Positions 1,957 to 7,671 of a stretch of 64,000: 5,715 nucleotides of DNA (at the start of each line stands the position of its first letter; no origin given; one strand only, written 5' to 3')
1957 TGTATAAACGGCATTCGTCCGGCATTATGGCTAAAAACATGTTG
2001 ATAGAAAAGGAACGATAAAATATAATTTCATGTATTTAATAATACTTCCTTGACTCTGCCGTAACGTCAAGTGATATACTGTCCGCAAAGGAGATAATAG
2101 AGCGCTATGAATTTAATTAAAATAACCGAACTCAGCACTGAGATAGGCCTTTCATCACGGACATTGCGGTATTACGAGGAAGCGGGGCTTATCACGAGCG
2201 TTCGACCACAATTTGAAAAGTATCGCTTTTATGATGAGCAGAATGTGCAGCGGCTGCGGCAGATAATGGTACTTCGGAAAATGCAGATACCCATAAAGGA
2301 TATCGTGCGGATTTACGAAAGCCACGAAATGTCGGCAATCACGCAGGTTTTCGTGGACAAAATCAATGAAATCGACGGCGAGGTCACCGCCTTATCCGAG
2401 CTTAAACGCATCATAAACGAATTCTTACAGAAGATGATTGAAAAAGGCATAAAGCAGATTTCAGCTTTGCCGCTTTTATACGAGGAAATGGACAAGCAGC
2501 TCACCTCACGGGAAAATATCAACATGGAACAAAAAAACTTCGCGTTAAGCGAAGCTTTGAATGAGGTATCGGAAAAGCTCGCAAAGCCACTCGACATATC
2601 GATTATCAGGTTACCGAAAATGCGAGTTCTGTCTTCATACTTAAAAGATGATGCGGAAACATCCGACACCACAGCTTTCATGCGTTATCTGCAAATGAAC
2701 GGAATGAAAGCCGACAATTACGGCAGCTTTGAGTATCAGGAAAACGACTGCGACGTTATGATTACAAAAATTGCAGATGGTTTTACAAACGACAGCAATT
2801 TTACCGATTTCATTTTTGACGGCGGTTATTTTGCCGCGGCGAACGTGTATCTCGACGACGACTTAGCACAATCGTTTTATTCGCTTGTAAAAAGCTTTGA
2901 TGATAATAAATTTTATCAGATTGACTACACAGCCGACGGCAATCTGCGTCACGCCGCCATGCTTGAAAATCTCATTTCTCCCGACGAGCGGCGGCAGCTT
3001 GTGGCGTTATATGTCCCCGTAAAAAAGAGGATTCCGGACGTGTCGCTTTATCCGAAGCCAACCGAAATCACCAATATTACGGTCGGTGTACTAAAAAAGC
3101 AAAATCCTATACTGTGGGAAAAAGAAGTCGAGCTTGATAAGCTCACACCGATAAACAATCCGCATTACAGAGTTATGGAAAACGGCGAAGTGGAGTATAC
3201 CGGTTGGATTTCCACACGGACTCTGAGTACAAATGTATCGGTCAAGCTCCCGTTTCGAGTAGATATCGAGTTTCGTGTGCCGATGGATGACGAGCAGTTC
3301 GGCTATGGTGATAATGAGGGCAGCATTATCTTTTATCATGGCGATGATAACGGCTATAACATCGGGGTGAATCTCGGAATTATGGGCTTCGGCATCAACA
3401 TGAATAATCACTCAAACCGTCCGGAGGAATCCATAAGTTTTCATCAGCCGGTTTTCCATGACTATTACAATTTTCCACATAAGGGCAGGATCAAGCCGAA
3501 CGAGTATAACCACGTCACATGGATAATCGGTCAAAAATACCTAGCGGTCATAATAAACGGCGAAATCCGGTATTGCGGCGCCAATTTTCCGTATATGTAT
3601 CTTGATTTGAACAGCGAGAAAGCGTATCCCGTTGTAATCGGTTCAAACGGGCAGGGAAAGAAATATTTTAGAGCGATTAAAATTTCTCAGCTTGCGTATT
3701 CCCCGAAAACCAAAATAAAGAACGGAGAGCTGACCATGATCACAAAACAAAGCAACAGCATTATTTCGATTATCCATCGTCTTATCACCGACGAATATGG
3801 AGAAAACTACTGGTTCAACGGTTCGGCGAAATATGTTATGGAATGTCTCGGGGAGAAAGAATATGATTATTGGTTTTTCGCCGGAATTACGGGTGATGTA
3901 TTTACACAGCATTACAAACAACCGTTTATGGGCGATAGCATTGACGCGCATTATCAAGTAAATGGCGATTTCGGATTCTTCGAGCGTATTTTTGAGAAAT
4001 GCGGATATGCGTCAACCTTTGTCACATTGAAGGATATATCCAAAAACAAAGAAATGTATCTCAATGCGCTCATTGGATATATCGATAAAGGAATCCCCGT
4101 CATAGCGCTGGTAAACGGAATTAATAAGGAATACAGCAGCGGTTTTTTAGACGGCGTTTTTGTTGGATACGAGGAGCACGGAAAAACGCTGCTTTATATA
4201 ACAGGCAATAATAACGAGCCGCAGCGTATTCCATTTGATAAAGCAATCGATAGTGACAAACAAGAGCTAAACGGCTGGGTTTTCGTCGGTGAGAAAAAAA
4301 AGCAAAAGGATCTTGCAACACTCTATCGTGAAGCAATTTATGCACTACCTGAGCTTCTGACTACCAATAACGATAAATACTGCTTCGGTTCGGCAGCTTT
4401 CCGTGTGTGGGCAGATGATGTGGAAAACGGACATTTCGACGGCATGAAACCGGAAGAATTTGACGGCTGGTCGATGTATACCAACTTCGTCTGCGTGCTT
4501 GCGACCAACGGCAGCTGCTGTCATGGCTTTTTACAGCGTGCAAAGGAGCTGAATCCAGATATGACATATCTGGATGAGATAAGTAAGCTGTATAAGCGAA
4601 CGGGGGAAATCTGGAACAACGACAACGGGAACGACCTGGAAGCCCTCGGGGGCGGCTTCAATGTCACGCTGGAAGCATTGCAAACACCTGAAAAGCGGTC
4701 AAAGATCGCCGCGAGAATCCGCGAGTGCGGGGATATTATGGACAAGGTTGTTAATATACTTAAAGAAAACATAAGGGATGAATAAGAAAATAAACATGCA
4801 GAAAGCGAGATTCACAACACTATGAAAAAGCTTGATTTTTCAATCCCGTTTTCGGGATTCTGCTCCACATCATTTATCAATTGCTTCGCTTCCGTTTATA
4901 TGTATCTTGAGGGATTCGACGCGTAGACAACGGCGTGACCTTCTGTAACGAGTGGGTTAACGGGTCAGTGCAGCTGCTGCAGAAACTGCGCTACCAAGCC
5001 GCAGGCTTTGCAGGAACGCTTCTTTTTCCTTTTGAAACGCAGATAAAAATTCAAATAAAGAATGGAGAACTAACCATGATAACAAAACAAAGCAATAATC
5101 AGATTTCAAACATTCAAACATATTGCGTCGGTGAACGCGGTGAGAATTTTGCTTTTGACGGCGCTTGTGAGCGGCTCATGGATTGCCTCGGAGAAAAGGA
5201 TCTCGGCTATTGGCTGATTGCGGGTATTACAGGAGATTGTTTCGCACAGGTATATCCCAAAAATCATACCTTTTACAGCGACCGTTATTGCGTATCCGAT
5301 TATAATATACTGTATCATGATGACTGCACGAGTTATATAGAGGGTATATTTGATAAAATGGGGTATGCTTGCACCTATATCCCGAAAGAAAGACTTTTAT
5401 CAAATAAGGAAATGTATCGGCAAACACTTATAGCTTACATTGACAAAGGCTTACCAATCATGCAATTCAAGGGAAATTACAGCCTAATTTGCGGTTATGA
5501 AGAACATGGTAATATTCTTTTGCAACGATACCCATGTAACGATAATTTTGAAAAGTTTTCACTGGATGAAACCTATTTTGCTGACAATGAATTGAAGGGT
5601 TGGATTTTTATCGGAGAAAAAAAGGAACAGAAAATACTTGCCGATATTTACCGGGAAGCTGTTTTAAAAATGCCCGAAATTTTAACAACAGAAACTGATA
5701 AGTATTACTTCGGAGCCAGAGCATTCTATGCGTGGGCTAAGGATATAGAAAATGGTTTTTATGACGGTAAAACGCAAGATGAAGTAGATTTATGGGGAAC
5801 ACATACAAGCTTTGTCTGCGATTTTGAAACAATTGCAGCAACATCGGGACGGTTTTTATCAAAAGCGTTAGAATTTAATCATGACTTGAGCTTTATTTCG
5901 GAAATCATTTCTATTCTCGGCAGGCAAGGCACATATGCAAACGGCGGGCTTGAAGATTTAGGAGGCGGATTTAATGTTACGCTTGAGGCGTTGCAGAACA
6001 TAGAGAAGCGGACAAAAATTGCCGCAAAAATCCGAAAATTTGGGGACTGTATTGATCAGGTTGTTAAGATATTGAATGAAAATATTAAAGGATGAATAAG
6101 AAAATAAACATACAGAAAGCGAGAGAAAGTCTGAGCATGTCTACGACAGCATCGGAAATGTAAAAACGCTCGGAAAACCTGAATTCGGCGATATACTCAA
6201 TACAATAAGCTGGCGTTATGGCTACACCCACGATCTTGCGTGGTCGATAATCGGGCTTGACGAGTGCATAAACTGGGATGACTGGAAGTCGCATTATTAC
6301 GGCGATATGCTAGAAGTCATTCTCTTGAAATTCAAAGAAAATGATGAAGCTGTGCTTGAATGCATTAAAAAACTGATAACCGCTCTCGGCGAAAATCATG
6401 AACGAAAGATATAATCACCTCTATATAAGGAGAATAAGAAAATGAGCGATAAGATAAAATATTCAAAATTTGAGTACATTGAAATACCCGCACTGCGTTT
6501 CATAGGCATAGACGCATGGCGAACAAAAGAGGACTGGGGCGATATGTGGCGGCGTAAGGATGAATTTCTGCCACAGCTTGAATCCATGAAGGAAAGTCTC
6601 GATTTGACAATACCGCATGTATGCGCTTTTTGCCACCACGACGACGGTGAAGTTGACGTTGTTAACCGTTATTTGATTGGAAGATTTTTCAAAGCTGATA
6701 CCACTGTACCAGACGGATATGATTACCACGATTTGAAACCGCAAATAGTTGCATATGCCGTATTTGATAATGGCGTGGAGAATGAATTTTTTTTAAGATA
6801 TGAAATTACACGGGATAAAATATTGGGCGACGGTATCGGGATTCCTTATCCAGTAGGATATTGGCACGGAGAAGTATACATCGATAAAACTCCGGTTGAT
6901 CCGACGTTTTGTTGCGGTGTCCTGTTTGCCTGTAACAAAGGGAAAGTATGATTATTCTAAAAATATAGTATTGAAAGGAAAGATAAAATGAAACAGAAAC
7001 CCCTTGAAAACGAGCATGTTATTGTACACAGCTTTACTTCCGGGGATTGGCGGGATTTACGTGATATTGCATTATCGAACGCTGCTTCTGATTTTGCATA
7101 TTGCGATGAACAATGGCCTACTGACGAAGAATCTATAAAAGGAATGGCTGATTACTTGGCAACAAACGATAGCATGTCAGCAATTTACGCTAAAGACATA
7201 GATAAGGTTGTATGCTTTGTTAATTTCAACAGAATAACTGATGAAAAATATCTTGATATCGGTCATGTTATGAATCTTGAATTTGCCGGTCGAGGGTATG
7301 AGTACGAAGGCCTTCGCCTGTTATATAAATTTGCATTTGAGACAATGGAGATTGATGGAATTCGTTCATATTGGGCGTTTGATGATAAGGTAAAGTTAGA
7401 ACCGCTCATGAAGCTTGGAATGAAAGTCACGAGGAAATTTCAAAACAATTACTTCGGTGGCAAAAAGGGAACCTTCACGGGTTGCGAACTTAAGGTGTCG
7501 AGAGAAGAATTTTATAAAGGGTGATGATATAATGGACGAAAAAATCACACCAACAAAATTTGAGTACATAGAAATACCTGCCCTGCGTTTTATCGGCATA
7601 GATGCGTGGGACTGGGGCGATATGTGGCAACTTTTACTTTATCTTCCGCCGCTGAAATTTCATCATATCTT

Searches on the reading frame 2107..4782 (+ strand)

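Call 17: search_protein_families(library=pfam, proteins=[window:2107-4782:+], max_evalue=0.001)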
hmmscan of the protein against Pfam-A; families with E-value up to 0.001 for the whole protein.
window:2107-4782:+ (892 aa): 2 families
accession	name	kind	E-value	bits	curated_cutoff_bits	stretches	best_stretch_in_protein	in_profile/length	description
PF13411.12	MerR_1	-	2.1e-14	53.8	21.6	1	5-69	2-65/69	MerR HTH family regulatory protein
PF00376.29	MerR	-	1.7e-08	34.6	28.2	1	5-34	1-31/38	MerR family regulatory protein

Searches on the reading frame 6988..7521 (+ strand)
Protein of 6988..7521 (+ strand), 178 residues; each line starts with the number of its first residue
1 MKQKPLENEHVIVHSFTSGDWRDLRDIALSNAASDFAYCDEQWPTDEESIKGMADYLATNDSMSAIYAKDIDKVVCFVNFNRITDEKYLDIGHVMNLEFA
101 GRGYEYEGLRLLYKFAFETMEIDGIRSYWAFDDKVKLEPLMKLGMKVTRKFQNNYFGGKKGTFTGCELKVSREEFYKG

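Call 17: search_protein_families(library=pfam, proteins=[window:6988-7521:+], max_evalue=0.001)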
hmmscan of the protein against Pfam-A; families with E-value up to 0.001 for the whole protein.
window:6988-7521:+ (178 aa): 1 family
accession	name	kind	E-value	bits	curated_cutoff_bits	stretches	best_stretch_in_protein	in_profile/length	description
PF13302.13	Acetyltransf_3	-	1.7e-06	29.2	25.4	1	14-146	5-138/138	Acetyltransferase (GNAT) domain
